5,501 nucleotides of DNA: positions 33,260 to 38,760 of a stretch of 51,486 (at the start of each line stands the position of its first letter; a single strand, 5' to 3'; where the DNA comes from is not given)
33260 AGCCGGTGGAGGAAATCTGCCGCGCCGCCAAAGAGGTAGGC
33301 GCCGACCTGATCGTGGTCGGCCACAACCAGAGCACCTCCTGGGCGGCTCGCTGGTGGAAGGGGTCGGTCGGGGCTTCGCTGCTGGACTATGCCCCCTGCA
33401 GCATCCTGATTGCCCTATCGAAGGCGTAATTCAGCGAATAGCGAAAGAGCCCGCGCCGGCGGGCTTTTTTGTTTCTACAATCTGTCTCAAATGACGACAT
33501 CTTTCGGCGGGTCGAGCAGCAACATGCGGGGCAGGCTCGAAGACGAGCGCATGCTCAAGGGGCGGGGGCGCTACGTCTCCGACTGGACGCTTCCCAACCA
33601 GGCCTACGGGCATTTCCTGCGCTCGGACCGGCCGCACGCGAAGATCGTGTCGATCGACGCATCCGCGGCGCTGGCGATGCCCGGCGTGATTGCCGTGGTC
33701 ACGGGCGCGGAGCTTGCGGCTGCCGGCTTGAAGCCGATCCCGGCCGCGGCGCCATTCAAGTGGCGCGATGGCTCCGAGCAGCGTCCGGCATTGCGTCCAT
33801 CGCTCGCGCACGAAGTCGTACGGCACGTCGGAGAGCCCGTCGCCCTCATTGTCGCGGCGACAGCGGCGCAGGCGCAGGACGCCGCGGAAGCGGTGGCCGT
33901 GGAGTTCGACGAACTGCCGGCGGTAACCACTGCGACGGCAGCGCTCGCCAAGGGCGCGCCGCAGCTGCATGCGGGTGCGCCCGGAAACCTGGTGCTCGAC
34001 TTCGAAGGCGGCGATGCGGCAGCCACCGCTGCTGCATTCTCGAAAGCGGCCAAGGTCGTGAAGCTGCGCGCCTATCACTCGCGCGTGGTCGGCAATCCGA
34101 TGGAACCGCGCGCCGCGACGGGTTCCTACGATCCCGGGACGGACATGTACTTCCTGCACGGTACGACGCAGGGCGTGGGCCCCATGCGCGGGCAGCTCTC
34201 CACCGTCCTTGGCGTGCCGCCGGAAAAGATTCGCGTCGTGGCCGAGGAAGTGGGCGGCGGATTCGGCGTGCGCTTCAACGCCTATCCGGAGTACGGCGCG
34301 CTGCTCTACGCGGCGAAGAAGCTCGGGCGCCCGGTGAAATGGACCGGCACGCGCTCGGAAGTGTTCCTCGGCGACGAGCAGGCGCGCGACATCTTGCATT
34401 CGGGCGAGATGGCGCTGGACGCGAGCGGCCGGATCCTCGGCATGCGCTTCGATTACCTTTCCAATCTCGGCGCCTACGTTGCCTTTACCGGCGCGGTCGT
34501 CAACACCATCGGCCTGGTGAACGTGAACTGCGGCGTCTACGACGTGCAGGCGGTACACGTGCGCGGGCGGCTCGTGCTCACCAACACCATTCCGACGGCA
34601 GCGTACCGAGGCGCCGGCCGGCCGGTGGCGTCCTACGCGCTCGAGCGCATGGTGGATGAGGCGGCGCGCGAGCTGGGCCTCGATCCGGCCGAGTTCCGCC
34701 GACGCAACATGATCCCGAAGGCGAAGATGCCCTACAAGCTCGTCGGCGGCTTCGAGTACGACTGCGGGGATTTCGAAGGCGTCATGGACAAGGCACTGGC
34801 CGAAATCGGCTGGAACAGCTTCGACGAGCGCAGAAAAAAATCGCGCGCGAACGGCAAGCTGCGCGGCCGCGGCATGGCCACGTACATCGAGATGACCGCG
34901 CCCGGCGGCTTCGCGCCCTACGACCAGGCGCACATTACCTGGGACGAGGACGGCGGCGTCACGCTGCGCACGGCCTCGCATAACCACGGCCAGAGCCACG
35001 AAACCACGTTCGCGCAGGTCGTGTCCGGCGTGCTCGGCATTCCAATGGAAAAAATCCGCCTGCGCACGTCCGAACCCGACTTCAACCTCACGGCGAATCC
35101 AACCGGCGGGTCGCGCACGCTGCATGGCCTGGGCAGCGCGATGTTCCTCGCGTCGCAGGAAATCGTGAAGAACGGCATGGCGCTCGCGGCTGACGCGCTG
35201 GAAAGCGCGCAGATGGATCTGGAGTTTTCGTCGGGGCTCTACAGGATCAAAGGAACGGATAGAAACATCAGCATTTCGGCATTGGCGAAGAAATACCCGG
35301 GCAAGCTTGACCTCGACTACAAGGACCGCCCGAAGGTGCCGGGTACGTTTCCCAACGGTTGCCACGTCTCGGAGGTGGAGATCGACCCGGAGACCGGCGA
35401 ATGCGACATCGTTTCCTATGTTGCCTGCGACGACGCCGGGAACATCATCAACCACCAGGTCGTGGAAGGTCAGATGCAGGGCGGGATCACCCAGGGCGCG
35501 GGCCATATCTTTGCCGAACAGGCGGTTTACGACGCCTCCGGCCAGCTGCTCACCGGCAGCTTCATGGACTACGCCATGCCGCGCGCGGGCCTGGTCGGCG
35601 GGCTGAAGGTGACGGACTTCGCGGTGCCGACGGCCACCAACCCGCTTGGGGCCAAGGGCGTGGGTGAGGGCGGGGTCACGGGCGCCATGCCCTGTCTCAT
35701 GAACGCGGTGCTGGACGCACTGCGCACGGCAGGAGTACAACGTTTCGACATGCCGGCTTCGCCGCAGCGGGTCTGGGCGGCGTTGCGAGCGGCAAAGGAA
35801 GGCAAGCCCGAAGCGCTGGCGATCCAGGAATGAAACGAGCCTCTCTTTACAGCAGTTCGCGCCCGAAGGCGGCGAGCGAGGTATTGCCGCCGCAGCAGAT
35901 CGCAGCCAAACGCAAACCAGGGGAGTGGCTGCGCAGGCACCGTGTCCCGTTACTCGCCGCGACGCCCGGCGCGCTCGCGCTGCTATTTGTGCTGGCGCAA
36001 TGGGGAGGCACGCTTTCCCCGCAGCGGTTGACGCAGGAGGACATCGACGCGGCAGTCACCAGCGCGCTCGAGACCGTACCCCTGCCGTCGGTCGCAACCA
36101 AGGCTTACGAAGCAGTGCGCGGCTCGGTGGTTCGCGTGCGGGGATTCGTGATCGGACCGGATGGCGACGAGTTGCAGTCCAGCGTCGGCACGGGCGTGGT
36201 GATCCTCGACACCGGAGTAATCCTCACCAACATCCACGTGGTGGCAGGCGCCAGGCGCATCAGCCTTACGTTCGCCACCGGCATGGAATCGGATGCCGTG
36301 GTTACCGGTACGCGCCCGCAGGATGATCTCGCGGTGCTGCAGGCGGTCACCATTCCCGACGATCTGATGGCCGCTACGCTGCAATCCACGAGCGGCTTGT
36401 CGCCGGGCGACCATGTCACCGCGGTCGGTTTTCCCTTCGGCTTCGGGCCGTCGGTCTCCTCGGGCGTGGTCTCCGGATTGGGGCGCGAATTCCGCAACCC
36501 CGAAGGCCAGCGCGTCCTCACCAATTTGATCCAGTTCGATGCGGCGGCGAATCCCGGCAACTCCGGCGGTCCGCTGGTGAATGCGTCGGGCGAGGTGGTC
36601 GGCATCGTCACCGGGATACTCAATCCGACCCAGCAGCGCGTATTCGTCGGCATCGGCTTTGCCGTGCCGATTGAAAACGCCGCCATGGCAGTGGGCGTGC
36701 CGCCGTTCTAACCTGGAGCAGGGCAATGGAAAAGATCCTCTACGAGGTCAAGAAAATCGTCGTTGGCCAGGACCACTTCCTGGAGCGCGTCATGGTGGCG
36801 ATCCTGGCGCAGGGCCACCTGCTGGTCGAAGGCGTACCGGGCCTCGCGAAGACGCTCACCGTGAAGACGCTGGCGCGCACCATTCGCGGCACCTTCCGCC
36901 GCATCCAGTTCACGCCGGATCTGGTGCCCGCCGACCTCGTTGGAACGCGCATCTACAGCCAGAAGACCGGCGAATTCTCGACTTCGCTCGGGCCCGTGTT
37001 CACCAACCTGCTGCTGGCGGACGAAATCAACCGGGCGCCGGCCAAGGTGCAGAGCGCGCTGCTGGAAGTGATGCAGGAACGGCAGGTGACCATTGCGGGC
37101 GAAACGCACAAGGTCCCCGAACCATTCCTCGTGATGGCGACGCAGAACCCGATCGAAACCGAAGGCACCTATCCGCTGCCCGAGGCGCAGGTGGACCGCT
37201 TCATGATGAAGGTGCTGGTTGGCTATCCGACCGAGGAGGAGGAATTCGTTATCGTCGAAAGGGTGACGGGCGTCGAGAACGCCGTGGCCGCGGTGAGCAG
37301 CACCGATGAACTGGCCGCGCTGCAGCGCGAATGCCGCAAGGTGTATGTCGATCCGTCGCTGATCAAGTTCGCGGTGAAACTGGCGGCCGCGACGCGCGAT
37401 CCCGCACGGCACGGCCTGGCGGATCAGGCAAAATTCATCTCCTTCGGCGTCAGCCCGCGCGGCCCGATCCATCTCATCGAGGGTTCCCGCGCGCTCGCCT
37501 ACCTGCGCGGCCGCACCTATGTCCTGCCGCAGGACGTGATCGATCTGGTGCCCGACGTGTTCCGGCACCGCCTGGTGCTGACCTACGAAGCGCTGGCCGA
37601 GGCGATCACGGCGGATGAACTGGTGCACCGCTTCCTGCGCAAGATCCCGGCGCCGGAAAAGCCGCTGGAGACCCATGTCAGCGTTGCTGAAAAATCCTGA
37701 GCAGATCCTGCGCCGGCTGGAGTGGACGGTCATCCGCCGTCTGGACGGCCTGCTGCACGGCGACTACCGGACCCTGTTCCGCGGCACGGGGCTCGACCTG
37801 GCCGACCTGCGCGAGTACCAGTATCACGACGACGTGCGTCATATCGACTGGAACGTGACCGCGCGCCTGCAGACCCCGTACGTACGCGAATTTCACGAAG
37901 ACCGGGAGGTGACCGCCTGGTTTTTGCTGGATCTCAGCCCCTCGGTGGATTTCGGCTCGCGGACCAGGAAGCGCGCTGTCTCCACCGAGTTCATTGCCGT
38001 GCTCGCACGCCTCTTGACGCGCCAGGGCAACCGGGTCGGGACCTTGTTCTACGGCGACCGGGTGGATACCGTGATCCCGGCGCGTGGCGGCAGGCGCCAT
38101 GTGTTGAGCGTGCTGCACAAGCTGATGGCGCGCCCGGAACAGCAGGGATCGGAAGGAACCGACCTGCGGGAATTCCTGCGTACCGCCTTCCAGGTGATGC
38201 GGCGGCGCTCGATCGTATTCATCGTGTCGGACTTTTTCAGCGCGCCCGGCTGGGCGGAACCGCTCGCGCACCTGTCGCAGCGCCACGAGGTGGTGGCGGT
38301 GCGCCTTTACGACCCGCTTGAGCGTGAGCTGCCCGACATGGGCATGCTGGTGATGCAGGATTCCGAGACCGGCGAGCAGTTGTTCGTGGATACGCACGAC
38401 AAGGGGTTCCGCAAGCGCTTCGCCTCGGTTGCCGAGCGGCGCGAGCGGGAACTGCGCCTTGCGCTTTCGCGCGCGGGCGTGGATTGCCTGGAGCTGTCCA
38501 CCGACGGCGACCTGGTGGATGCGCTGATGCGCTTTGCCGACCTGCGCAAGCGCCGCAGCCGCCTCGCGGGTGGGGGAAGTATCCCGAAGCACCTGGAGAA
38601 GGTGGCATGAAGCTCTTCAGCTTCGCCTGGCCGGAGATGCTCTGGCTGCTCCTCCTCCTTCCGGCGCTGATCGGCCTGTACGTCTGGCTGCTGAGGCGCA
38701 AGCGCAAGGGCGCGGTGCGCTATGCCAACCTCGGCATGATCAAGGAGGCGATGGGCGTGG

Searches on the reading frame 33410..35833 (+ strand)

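Call 53: search_protein_families(library=pfam, proteins=[window:33410-35833:+], max_evalue=0.00001)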
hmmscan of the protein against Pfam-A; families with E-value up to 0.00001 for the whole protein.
window:33410-35833:+ (807 aa): 3 families
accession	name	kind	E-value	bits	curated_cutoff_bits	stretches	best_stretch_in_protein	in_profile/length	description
PF02738.23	MoCoBD_1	-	1.6e-73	247.3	27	1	187-434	2-244/244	Molybdopterin cofactor-binding domain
PF20256.3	MoCoBD_2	-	1e-66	225.8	27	1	461-726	1-279/283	Molybdopterin cofactor-binding domain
PF01315.27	Ald_Xan_dh_C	-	9.4e-28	97.2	31.3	1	51-170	2-110/110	Aldehyde oxidase and xanthine dehydrogenase, a/b hammerhead domain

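Call 61: search_protein_families(library=ncbifam, proteins=[window:33410-35833:+], max_evalue=1e-8)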
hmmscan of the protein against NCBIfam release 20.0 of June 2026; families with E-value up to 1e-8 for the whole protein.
window:33410-35833:+ (807 aa): 13 families
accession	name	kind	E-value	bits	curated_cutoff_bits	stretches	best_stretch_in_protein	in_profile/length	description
NF041018.1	glyceraldDH_alpha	equivalog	1.1e-156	523.3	790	1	42-786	9-738/741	glyceraldehyde dehydrogenase subunit alpha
NF040766.1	CODH_aero_grp5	exception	2.7e-145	485.5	950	2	42-624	11-589/785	aerobic carbon-monoxide dehydrogenase large subunit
TIGR02416.1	CO_dehy_Mo_lg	equivalog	1.3e-139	466.7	991.15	1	44-790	1-769/770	aerobic carbon-monoxide dehydrogenase large subunit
NF043082.1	XdhA_XDHase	equivalog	4.5e-95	319.4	780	1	43-795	8-755/758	xanthine dehydrogenase subunit XdhA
TIGR03194.1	4hydrxCoA_A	equivalog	2.3e-94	317.3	994.55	2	49-626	10-567/746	4-hydroxybenzoyl-CoA reductase subunit alpha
NF007426.0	PRK09970.1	equivalog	4.5e-92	309.4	916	1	45-793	15-756/761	xanthine dehydrogenase molybdenum-binding subunit XdhA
NF045668.1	pterin_aldehy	equivalog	6.5e-80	269.4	1100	1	70-792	212-904/905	molybdopterin-dependent aldehyde oxidoreductase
TIGR03196.1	pucD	equivalog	5.5e-62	210.2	783.65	1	49-771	16-740/763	xanthine dehydrogenase subunit D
TIGR03311.1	Se_dep_XDH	equivalog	7.9e-59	199.5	830.45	1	42-766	168-827/848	selenium-dependent xanthine dehydrogenase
TIGR02965.1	xanthine_xdhB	equivalog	2.7e-56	191.2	849.5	1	48-794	13-756/758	xanthine dehydrogenase molybdopterin binding subunit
TIGR03313.1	Se_sel_red_Mo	hypoth_equivalog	1.5e-53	181.7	1101.9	2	207-785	365-942/951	molybdopterin-dependent oxidoreductase Mo/Fe-S-binding subunit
NF041671.1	peri_hyde_PaoC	equivalog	4.7e-53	180.6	1180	1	42-784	24-723/735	aldehyde oxidoreductase molybdenum-binding subunit PaoC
TIGR02969.1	mam_aldehyde_ox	subfamily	1.6e-36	125.3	1912.3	1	262-778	776-1286/1330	aldehyde oxidase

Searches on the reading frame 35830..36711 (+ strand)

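Call 53: search_protein_families(library=pfam, proteins=[window:35830-36711:+], max_evalue=0.00001)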
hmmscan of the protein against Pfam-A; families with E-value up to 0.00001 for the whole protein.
window:35830-36711:+ (293 aa): 2 families
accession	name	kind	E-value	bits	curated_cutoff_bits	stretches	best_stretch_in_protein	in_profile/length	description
PF13365.12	Trypsin_2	-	7.3e-28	98.6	27.6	1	120-259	1-144/144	Trypsin-like peptidase domain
PF00089.32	Trypsin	-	3.1e-15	57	20.6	1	120-284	26-216/220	Trypsin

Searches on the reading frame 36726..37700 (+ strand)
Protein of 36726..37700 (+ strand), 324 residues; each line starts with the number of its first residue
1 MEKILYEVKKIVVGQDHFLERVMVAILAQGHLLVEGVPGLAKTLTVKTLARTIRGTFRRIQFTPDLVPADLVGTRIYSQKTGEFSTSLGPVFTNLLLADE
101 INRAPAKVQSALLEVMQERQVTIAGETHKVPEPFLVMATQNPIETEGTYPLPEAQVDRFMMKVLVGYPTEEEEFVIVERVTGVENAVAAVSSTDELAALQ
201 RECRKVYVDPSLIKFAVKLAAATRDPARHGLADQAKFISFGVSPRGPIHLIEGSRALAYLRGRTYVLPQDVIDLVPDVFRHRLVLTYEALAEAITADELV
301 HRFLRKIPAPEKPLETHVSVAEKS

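Call 54: search_protein_families(library=pfam, proteins=[window:36726-37700:+], max_evalue=0.00001)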
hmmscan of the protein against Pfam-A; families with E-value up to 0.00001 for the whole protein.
window:36726-37700:+ (324 aa): 5 families
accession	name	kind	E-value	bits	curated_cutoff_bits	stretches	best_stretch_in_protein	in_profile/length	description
PF07726.17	AAA_3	-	6.2e-65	217.4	27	1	31-161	1-131/131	ATPase family associated with various cellular activities (AAA)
PF17863.7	AAA_lid_2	-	7.3e-21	74.1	22.7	1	235-301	6-72/74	AAA lid domain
PF20030.5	bpMoxR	-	7.1e-15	55.1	27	1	2-170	4-171/205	MoxR domain in the MoxR-vWA-beta-propeller ternary systems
PF07728.20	AAA_5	-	1.8e-13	51.1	22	1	31-159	1-139/139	AAA domain (dynein-related subfamily)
PF00158.32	Sigma54_activat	-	5e-06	26.7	20.2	0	22-142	15-144/168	Sigma-54 interaction domain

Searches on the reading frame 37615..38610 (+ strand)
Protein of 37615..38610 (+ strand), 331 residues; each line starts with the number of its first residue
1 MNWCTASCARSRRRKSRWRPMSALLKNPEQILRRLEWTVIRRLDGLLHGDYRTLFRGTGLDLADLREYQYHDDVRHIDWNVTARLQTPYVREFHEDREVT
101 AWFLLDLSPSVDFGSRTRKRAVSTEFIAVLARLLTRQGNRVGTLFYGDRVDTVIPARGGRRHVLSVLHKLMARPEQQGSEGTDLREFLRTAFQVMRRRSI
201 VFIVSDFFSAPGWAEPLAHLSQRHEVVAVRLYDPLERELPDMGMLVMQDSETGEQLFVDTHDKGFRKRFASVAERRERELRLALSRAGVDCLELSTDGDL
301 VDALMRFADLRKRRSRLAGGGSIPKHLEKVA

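Call 54: search_protein_families(library=pfam, proteins=[window:37615-38610:+], max_evalue=0.00001)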
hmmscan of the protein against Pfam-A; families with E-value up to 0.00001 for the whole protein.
window:37615-38610:+ (331 aa): 2 families
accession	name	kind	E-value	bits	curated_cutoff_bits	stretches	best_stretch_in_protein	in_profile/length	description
PF01882.25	DUF58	-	2.7e-65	220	23.4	1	64-277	1-214/216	Protein of unknown function DUF58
PF13519.12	VWA_2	-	1.2e-10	42.4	27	1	102-207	2-106/107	von Willebrand factor type A domain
